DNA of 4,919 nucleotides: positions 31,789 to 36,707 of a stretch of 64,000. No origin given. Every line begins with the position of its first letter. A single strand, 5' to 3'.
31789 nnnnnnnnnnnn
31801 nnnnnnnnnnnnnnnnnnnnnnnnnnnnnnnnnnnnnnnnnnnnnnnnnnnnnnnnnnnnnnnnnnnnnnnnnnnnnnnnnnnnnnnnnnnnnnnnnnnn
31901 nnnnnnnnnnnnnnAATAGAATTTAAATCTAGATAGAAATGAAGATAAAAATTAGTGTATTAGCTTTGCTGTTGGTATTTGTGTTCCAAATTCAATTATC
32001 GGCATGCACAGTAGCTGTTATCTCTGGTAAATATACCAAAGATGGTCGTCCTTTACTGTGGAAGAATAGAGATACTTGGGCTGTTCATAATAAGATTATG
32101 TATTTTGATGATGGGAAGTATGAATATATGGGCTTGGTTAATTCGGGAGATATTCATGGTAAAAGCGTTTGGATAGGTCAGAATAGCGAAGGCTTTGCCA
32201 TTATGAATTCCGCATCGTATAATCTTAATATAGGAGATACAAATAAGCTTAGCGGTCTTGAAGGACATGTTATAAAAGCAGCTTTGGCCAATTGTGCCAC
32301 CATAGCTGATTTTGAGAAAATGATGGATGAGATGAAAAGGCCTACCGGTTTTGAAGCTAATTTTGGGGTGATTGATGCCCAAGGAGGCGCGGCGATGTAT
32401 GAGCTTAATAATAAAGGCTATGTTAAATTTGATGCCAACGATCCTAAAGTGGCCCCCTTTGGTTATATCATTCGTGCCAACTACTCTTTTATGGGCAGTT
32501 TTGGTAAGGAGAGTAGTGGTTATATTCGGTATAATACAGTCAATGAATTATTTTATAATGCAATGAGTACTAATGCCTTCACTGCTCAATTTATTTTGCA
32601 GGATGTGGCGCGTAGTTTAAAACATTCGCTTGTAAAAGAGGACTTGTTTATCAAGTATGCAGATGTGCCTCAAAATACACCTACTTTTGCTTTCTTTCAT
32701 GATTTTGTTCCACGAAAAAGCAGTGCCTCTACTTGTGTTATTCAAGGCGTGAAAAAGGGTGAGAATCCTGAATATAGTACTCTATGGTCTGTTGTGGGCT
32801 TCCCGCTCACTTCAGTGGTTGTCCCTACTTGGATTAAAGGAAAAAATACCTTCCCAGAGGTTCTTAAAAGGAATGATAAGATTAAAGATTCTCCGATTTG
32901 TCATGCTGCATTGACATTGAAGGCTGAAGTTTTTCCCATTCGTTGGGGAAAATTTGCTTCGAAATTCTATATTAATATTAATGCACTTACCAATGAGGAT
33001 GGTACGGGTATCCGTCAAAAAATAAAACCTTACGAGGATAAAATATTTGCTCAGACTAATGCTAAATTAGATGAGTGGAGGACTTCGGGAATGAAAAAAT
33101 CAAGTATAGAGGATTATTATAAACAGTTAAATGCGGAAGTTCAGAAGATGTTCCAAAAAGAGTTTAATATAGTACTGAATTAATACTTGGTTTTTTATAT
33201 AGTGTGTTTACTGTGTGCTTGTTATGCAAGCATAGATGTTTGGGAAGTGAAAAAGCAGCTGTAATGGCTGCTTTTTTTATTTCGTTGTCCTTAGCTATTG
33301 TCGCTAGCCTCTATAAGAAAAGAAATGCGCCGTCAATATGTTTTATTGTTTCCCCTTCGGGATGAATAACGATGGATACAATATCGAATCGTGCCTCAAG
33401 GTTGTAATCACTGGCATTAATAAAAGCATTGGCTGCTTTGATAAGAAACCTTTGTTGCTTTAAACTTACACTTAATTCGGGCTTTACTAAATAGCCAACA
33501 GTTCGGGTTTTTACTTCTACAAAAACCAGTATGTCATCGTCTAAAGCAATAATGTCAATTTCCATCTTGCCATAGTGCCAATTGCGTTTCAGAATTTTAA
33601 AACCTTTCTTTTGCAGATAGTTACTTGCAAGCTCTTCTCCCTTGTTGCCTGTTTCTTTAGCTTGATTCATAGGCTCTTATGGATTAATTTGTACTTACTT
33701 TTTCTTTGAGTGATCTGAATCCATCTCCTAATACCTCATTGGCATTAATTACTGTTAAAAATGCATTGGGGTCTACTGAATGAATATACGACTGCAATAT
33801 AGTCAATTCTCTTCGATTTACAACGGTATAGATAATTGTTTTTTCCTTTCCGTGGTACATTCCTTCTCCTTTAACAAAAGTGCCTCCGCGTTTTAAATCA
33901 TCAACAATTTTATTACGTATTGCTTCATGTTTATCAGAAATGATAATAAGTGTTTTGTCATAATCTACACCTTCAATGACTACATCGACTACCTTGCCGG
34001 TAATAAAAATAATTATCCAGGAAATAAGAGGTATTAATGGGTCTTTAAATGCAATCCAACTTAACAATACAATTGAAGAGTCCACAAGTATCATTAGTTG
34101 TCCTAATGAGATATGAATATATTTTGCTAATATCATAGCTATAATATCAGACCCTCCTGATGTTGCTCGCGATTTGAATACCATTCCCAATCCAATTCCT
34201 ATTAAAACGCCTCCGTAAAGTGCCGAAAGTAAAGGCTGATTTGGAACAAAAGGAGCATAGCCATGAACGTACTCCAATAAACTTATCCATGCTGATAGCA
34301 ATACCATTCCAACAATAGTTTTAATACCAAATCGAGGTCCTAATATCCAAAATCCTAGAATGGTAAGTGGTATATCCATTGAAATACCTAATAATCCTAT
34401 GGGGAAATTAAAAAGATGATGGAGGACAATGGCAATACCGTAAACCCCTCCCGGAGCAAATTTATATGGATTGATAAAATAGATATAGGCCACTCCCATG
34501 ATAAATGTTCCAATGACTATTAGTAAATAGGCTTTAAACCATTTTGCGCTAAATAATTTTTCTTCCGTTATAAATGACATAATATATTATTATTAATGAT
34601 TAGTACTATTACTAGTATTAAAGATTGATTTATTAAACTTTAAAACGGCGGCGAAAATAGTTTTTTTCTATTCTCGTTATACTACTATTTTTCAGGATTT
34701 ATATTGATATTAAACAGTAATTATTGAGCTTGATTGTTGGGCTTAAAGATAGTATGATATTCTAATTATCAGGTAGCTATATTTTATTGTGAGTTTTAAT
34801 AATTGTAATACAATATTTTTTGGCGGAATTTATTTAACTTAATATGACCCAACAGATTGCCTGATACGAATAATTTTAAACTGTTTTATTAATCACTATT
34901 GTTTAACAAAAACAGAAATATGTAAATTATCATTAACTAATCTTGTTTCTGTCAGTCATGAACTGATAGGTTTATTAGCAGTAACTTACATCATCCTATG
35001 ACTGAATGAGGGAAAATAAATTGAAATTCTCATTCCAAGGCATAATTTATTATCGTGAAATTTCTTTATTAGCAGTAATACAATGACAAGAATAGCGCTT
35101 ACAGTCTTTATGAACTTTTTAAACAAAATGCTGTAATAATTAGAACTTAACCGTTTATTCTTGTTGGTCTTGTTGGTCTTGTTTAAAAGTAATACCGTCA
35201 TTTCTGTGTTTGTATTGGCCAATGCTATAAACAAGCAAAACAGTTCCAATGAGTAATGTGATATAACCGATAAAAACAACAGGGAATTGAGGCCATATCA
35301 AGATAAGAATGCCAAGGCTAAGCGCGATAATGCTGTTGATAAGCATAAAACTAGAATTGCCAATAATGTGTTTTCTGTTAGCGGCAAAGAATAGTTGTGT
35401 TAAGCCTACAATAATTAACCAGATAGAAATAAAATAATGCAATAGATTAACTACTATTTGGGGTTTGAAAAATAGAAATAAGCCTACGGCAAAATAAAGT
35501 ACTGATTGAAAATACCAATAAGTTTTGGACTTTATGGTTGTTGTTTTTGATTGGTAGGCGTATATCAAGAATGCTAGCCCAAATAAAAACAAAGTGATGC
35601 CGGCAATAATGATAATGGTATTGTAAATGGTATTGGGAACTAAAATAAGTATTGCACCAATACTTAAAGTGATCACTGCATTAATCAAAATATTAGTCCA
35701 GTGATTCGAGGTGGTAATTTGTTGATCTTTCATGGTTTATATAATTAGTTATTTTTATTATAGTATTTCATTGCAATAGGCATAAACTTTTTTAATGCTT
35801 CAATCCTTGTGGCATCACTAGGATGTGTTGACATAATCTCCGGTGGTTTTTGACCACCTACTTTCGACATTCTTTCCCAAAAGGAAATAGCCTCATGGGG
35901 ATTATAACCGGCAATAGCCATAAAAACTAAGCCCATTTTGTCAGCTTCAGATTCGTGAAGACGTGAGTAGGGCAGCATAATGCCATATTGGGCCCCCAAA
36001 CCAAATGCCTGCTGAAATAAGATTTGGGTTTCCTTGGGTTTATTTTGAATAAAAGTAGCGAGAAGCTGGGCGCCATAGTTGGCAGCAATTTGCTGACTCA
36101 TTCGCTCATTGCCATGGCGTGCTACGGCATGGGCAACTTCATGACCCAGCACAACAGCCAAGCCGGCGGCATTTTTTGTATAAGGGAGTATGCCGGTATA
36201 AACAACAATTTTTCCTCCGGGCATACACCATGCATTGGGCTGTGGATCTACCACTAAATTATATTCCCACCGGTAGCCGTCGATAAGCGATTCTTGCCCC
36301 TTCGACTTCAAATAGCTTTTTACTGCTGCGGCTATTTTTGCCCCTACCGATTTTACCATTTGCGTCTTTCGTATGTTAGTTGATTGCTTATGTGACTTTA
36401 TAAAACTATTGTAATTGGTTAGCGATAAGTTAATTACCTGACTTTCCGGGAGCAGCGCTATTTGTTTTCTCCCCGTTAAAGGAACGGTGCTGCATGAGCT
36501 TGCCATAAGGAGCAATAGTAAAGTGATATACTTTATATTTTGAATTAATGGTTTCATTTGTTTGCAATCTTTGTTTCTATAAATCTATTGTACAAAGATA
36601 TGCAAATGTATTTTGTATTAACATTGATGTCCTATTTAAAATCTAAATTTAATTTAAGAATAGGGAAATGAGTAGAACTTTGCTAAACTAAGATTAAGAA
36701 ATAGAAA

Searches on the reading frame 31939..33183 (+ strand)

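Call 23: search_protein_families(library=pfam, proteins=[window:31939-33183:+], max_evalue=0.00001)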
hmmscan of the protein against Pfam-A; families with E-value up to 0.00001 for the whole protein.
window:31939-33183:+ (414 aa): 0 families

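Call 76: search_protein_families(library=pfam, proteins=[window:31939-33183:+], max_evalue=0.001)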
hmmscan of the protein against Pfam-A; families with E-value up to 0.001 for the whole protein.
window:31939-33183:+ (414 aa): 1 family
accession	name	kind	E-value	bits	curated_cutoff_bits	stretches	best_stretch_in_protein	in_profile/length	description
PF03417.21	AAT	-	1.1e-05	25.7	23.2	1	34-183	4-141/225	Acyl-coenzyme A:6-aminopenicillanic acid acyl-transferase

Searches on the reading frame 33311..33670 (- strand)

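Call 23: search_protein_families(library=pfam, proteins=[window:33311-33670:-], max_evalue=0.00001)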
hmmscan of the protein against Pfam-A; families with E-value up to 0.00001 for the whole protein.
window:33311-33670:- (119 aa): 2 families
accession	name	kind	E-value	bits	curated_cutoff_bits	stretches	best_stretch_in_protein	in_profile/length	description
PF02021.23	UPF0102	-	6.6e-25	87.7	23.6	1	11-100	1-80/80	Uncharacterised protein family UPF0102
PF08378.17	NERD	-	9.5e-06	26.5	22.1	0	8-64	2-64/111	Nuclease-related domain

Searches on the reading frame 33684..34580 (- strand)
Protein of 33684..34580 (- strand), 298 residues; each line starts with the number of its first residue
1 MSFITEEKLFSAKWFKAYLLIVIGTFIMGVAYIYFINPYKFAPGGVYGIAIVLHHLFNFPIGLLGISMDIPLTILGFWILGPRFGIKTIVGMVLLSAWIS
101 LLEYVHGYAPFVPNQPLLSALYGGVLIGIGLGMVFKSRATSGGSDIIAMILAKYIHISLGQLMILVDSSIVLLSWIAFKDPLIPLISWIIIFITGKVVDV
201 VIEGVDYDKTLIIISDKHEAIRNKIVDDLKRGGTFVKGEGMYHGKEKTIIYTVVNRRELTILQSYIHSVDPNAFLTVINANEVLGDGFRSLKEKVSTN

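Call 23: search_protein_families(library=pfam, proteins=[window:33684-34580:-], max_evalue=0.00001)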
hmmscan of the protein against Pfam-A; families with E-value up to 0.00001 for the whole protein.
window:33684-34580:- (298 aa): 2 families
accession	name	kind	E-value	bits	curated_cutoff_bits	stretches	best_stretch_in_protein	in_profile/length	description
PF02588.21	YitT_membrane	-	6e-60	202.6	24.3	1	18-225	2-204/205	Uncharacterised 5xTM membrane BCR, YitT family COG1284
PF10035.14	DUF2179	-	9.2e-22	77.1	22.8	1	231-285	1-55/55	Uncharacterized protein conserved in bacteria (DUF2179)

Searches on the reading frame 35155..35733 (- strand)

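Call 23: search_protein_families(library=pfam, proteins=[window:35155-35733:-], max_evalue=0.00001)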
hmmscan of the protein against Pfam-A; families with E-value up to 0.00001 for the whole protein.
window:35155-35733:- (192 aa): 1 family
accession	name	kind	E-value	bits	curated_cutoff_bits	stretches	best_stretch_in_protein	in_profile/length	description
PF03729.18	DUF308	-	1.1e-14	54.9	25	2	77-146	3-73/73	Short repeat of unknown function (DUF308)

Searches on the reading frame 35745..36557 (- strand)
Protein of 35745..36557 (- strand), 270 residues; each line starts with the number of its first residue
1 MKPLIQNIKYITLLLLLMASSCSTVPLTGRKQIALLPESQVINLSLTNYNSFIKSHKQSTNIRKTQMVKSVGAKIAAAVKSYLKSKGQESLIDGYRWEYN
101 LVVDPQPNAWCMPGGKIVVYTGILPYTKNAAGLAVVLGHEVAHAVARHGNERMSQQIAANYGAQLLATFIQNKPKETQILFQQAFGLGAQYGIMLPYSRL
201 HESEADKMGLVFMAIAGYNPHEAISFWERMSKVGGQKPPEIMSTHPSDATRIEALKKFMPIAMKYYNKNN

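Call 23: search_protein_families(library=pfam, proteins=[window:35745-36557:-], max_evalue=0.00001)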
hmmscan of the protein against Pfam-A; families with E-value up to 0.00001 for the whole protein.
window:35745-36557:- (270 aa): 1 family
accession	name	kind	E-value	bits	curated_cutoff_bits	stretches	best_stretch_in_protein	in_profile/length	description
PF01435.24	Peptidase_M48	-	3.9e-36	125.1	20.3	1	88-257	16-184/186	Peptidase family M48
